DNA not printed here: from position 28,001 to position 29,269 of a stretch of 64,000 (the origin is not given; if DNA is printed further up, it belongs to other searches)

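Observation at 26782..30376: Tandem triplication of YdcK-like left-handed beta-helix proteins of unknown function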

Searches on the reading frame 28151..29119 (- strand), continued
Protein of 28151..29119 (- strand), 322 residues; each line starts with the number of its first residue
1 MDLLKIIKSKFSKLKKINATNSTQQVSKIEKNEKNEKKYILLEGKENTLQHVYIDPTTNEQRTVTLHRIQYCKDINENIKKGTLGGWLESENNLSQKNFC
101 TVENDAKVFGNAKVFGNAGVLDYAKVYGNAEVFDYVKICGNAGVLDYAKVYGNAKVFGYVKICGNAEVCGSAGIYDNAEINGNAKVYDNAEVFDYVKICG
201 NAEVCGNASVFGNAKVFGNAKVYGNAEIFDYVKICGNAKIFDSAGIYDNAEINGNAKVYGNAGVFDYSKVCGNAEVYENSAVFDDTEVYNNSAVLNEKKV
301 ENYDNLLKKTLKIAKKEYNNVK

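Call 36: search_protein_families(library=pfam, proteins=[P0120, P0133, P0126, P0209, P0152], max_evalue=0.01)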
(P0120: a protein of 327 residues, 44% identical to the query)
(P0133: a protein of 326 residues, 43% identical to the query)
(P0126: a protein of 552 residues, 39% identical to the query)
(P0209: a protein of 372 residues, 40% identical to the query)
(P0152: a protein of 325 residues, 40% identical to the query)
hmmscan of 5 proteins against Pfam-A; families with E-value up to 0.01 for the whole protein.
P0120 (327 aa): 5 families
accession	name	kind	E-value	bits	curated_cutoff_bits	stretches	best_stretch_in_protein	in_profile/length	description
PF18836.7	B_solenoid_ydck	-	4.2e-11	42.3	30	1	178-194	1-17/17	YdcK Beta solenoid repeat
PF00132.30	Hexapep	-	6.1e-09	35.6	27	0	86-115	6-35/36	Bacterial transferase hexapeptide (six repeats)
PF24703.2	DUF7666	-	9.5e-07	29.7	27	1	234-288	1-48/95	Domain of unknown function (DUF7666)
PF25084.1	LbH_EIF2B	-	5.3e-06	26.8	54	1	42-138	6-99/105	EIF2B subunit epsilon LbH domain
PF19062.5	DUF5758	-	0.00034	21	26.9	1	237-278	56-98/105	Family of unknown function (DUF5758)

P0133 (326 aa): 6 families
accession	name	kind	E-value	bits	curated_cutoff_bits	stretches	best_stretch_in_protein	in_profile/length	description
PF18836.7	B_solenoid_ydck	-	1.2e-15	56.4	30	0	178-194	1-17/17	YdcK Beta solenoid repeat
PF24703.2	DUF7666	-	2.4e-06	28.4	27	1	233-284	1-45/95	Domain of unknown function (DUF7666)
PF00132.30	Hexapep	-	0.00011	22.2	27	0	51-85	1-35/36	Bacterial transferase hexapeptide (six repeats)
PF04519.19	Bactofilin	-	0.0013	19.4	27.9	0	63-150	6-87/98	Polymer-forming cytoskeletal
PF19062.5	DUF5758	-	0.0013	19.1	26.9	1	236-277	56-98/105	Family of unknown function (DUF5758)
PF25084.1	LbH_EIF2B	-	0.002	18.5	54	0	82-177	10-102/105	EIF2B subunit epsilon LbH domain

P0126 (552 aa): 2 families
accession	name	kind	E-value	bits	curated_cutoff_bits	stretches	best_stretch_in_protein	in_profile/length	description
PF18836.7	B_solenoid_ydck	-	2.1e-25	86.8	30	1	286-302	1-17/17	YdcK Beta solenoid repeat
PF00574.28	CLP_protease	-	3.7e-10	40.4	20.2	1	52-180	36-161/182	Clp protease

P0209 (372 aa): 5 families
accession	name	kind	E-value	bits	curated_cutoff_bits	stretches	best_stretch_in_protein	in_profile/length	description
PF18836.7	B_solenoid_ydck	-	7.4e-23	78.9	30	1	85-101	1-17/17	YdcK Beta solenoid repeat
PF00132.30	Hexapep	-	3.3e-11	42.8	27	1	204-237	1-34/36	Bacterial transferase hexapeptide (six repeats)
PF24703.2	DUF7666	-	1.3e-09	38.9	27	1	279-371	1-89/95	Domain of unknown function (DUF7666)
PF19062.5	DUF5758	-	2.4e-05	24.7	26.9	1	264-323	39-98/105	Family of unknown function (DUF5758)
PF25084.1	LbH_EIF2B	-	0.00048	20.5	54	0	183-248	41-104/105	EIF2B subunit epsilon LbH domain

P0152 (325 aa): 3 families
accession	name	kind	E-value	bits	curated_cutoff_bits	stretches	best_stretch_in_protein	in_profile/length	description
PF18836.7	B_solenoid_ydck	-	6.8e-10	38.5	30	0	79-91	1-13/17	YdcK Beta solenoid repeat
PF00132.30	Hexapep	-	7.7e-07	29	27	0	150-171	1-22/36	Bacterial transferase hexapeptide (six repeats)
PF25084.1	LbH_EIF2B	-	0.0086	16.5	54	0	67-165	4-99/105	EIF2B subunit epsilon LbH domain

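Call 54: search_dna_similar(query=window:28151-29119:-, collection=plasmids, mode=protein, max_rows=15)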
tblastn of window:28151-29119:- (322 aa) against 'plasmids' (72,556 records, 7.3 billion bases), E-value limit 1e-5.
Records with a match: 29; places in all: 90; records where one place covers at least 80% of the query: 3.
Best place of each record, by identity: <60% 29.
By first word of the organism name: Bartonella 7; Clostridium 4; Escherichia 3; Klebsiella 3; Proteus 2; Bacillus 2; Streptococcus 1; Arsenophonus 1; Comamonas 1; Jeotgalibacillus 1; and 4 more.
By predicted mobility (MOB-suite, as given by PLSDB): non-mobilizable 20; conjugative 5; mobilizable 4.
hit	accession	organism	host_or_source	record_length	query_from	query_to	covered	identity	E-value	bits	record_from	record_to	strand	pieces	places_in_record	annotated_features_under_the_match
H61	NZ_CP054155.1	Streptococcus salivarius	Homo sapiens,single culture,oral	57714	64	307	76%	48.0%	6e-50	185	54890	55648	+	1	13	hypothetical protein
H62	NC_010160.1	Bartonella tribocorum CIP 105476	-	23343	58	302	76%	39.6%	3e-33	136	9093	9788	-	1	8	hypothetical protein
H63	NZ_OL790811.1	Proteus mirabilis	-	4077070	54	301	77%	38.6%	2e-18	160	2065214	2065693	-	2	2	none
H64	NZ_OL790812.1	Proteus mirabilis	-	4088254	54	301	77%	38.6%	2e-18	160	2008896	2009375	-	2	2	none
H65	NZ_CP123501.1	Arsenophonus sp. aPb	Lysandra bellargus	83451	58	290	72%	40.7%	2e-39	155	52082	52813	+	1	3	hypothetical protein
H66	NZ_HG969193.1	Bartonella tribocorum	-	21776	65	308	76%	38.4%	6e-22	177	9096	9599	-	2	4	hypothetical protein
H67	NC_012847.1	Bartonella grahamii as4aup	-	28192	58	278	69%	38.2%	6e-24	109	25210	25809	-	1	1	hypothetical protein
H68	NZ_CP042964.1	Bartonella kosoyi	-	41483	58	279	69%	37.1%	5e-23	107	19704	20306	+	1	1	hypothetical protein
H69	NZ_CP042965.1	Bartonella krasnovii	-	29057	58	279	69%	36.9%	1e-21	102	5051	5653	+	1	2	hypothetical protein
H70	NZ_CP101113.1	Bartonella harrusi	Thylamys macrura,blood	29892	45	287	75%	33.6%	2e-21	102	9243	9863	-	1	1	hypothetical protein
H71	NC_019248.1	Bartonella sp. TT0105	Mus caroli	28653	58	279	69%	35.7%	3e-19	96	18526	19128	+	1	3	hypothetical protein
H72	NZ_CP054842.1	Comamonas antarctica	whole organism,R2A medium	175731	66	272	64%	34.1%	2e-20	99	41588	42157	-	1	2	hypothetical protein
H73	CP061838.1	Escherichia coli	Sheep,cell culture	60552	64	246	57%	38.6%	2e-20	99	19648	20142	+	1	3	polymer-forming cytoskeletal protein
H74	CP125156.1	Klebsiella pneumoniae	-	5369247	46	316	84%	24.3%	1e-6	58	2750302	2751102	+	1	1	ydcK: YdcK family protein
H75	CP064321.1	Klebsiella variicola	African Elephants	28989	46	317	84%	23.6%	7e-9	64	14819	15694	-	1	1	record has no annotation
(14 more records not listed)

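Call 57: predict_structure(alignment_id=A4)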
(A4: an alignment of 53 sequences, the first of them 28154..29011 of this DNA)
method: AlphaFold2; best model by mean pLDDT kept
length: 286 residues; sequences in the alignment: 53
mean_pLDDT: 82.5   pTM: 0.72
mean pLDDT of the five models: 82.5, 77.4, 77.4, 76.7, 75.3
residues with pLDDT >= 90: 88; 70-90: 159; 50-70: 28; < 50: 11
segments of 3 or more residues with pLDDT < 50: 260-265
pLDDT, mean of each block of 10 residues (from residue 1): 91 87 88 89 88 84 76 79 79 79 83 84 88 91 93 93 93 90 90 90 88 89 85 85 72 58 51 66 52
secondary structure, 60 per line:
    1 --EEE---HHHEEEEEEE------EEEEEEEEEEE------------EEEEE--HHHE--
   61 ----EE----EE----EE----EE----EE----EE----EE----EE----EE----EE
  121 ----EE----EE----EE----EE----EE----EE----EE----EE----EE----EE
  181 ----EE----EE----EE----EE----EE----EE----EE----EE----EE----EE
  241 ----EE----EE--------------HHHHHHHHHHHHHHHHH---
elements in order: E3-5 E12-18 E25-35 E48-52 H267-283

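Call 60: fold_search(model_id=the predicted structure, library=pdb)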
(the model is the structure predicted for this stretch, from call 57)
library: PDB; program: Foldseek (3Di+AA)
matches with E <= 10: 176; with E <= 0.001: 2
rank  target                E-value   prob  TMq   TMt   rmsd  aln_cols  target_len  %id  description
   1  2pig_A                6.4e-04  0.99  0.29  0.28  11.9       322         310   11  Crystal structure of ydcK from Salmonella cholerae at 2.38 A resolution. Northeast Structural Genomics target SCR6 (released 2007-04-24)
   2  2f9c_B                9.2e-04  0.98  0.29  0.27  12.0       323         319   10  Crystal structure of YDCK from Salmonella cholerae. NESG target SCR6 (released 2005-12-20)
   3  2f9c_A                1.7e-03  0.94  0.27  0.25  12.1       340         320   10  Crystal structure of YDCK from Salmonella cholerae. NESG target SCR6 (released 2005-12-20)
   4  2pig_B                3.5e-03  0.98  0.33  0.30  11.5       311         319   11  Crystal structure of ydcK from Salmonella cholerae at 2.38 A resolution. Northeast Structural Genomics target SCR6 (released 2007-04-24)
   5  7uvk                  2.4e-01  0.07  0.16  0.07  16.0       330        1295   12  G. haemolysans IgA1 protease (released 2022-11-23)
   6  5awf_E                3.2e-01  0.04  0.13  0.12  15.5       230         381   10  Crystal structure of SufB-SufC-SufD complex from Escherichia coli (released 2015-11-11)
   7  7e56                  8.3e-01  0.06  0.19  0.17  13.0       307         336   10  The mutant crystal structure of endo-polygalacturonase (T316C/G344C) from Talaromyces leycettanus JCM 12802 (released 2021-08-25)
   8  4z06_A                8.3e-01  0.05  0.16  0.20  13.1       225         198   13  C. bescii Family 3 pectate lyase double mutant K108A/R133A in complex with ALPHA-D-GALACTOPYRANURONIC ACID (released 2015-12-23)
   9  4z03_A                9.2e-01  0.05  0.15  0.20  12.9       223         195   13  C. bescii Family 3 pectate lyase double mutant K108A in complex with trigalacturonic acid (released 2015-12-23)
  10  9h78_B                1.1e+00  0.04  0.18  0.18  15.3       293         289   12  [FeS] cluster-loaded SMS complex from M. jannaschii (released 2025-06-04)
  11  7y5s_A                1.4e+00  0.13  0.31  0.20   9.5       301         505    9  CryoEM structure of Klebsiella phage Kp7 type I tail fiber gp51 in vitro (released 2023-06-21)
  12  4yza_B                1.4e+00  0.06  0.19  0.25  12.2       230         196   13  C. bescii Family 3 pectate lyase double mutant K108A/Q111A in complex with trigalacturonic acid (released 2015-12-23)
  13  7o7t                  1.5e+00  0.06  0.20  0.11  13.0       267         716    9  Structure of the PL6 family alginate lyase Patl3640 from Pseudoalteromonas atlantica T6c in complex with 4-deoxy-L-eryth (released 2021-07-28)
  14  3b8y_B                1.6e+00  0.02  0.14  0.14  17.6       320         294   13  Crystal Structure of Pectate Lyase PelI from Erwinia chrysanthemi in complex with tetragalacturonic acid (released 2008-04-29)
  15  7dmk_A                1.8e+00  0.05  0.20  0.10  12.9       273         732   12  PL6 alginate lyase BcAlyPL6 (released 2021-10-06)
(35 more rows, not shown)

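Call 62: fold_search(model_id=the predicted structure, library=viral)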
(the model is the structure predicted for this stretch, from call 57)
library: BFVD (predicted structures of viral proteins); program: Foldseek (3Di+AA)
matches with E <= 10: 491; with E <= 0.001: 0
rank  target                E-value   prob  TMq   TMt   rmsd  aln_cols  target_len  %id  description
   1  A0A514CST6            3.8e-03  0.97  0.23  0.18  10.9       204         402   22  Acyl-carrier-protein [Achromobacter phage Motura]
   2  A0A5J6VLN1            1.2e-02  0.14  0.15  0.11  18.1       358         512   11  Uncharacterized protein [Megaviridae environmental sample]
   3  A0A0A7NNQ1            1.6e-02  0.66  0.23  0.27  11.0       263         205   16  Phage related protein [Lactobacillus phage LfeInf]
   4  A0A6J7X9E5            2.1e-02  0.41  0.23  0.10  13.1       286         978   15  Major tropism determinant N-terminal domain-containing protein [uncultured Caudovirales phage]
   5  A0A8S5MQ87            2.2e-02  0.14  0.15  0.12  19.9       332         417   16  DUF7666 domain-containing protein [Podoviridae sp. ctoqT5]
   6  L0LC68                4.1e-02  0.44  0.17  0.17  12.3       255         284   13  Hexapeptide repeat containing transferase like protein [Bacillus phage phiAGATE]
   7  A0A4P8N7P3            6.7e-02  0.11  0.16  0.16  18.0       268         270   11  Uncharacterized protein [Rheinheimera phage vB_RspM_Barba19A]
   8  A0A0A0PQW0            7.0e-02  0.54  0.18  0.15  11.7       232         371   16  Polymer-forming cytoskeletal protein [Bacillus phage Bp8p-T]
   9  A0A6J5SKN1            7.4e-02  0.10  0.13  0.13  16.0       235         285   14  Uncharacterized protein [uncultured Caudovirales phage]
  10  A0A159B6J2            8.7e-02  0.03  0.08  0.07  25.6       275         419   16  (no name in the UniProt tables at hand)
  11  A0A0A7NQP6            1.0e-01  0.80  0.32  0.30  10.8       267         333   15  Uncharacterized protein [Lactobacillus phage LfeInf]
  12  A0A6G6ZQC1            1.1e-01  0.10  0.18  0.18  12.9       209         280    8  (no name in the UniProt tables at hand)
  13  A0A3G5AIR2            1.5e-01  0.02  0.10  0.05  14.7       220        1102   12  Collagen-like protein [Solumvirus sp.]
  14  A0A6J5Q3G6            1.6e-01  0.13  0.20  0.10  15.1       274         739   12  Uncharacterized protein [uncultured Caudovirales phage]
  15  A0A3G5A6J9            2.0e-01  0.72  0.37  0.28   8.9       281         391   12  Uncharacterized protein [Hyperionvirus sp.]
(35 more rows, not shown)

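Call 69: get_annotated_region(hit=H7, flank=5000)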
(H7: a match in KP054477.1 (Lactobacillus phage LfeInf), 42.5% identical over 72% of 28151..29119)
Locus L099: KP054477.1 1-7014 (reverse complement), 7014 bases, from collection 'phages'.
description: Lactobacillus phage LfeInf, complete genome.
organism: Lactobacillus phage LfeInf (NCBI taxid 1567484)
taxonomy: Viruses; Duplodnaviria; Heunggongvirae; Uroviricota; Caudoviricetes; Herelleviridae; Hopescreekvirus; Hopescreekvirus LfeInf
host: Lactobacillus fermentum; source: waste water; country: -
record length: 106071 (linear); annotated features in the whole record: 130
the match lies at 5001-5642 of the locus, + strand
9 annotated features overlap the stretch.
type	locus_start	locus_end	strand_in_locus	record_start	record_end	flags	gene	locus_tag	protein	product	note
CDS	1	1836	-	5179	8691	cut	-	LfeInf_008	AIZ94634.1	lysin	-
CDS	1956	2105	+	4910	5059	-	-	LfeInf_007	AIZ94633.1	hypothetical protein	-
CDS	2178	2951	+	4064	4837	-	-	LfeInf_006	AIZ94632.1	nicotinamide mononucleotide transporter PnuC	-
CDS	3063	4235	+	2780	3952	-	-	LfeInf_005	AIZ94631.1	hypothetical protein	-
CDS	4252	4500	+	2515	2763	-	-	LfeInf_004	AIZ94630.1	hypothetical protein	-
CDS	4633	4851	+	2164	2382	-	-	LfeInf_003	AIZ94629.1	hypothetical protein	-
CDS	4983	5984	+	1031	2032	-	-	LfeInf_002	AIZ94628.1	hypothetical protein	-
repeat_region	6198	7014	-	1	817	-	-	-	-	-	putative terminal repeat region based on sequencing coverage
CDS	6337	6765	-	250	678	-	-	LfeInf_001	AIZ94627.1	hypothetical protein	-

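Call 71: get_annotated_region(hit=H24, flank=5000)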
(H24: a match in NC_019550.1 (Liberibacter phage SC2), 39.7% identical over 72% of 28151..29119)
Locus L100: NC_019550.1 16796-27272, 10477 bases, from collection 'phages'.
description: Liberibacter phage SC2, complete genome.
organism: Liberibacter phage SC2 (NCBI taxid 941970)
taxonomy: Viruses; Duplodnaviria; Heunggongvirae; Uroviricota; Caudoviricetes
host: Candidatus Liberibacter asiaticus UF506; source: Citrus paradisi; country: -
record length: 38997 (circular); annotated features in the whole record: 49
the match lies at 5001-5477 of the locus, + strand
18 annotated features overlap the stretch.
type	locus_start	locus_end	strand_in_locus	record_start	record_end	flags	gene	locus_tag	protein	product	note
CDS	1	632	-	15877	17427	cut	-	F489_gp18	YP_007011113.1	putative terminase large subunit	pfam03237 superfamily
misc_feature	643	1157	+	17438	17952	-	-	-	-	-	Cos site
CDS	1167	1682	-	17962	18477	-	-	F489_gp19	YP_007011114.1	terminase small subunit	putative phage terminase small subunit; pfam01527 superfamily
rep_origin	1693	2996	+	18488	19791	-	-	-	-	-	-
CDS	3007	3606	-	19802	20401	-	-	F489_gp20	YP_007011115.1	helix-turn-helix domain-containing protein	putative phage-related repressor protein C2; cd00093 superfamily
CDS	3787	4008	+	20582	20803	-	-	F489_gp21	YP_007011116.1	hypothetical protein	putative phage-related protein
CDS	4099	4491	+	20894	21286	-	-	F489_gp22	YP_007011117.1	hypothetical protein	putative phage-related protein; PRK08999 superfamily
CDS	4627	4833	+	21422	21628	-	-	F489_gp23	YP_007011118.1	hypothetical protein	putative phage-related UDP-glucuronosyltransferase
CDS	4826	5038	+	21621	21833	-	-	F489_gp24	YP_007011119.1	hypothetical protein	putative phage-related transferase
CDS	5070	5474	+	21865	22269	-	-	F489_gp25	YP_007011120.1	hypothetical protein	putative phage-related protein; COG1208 superfamily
CDS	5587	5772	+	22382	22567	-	-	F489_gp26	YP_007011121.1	anti-repressor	putative Bro-N family phage antirepressor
CDS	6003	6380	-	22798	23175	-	-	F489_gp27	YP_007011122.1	DUF1640 domain-containing protein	putative phage-related protein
CDS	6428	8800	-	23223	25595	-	-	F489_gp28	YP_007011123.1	DNA primase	pfam08706 superfamily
CDS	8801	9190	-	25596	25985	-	-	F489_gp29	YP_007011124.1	hypothetical protein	putative phage-related protein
CDS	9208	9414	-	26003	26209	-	-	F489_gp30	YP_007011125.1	hypothetical protein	putative phage-related protein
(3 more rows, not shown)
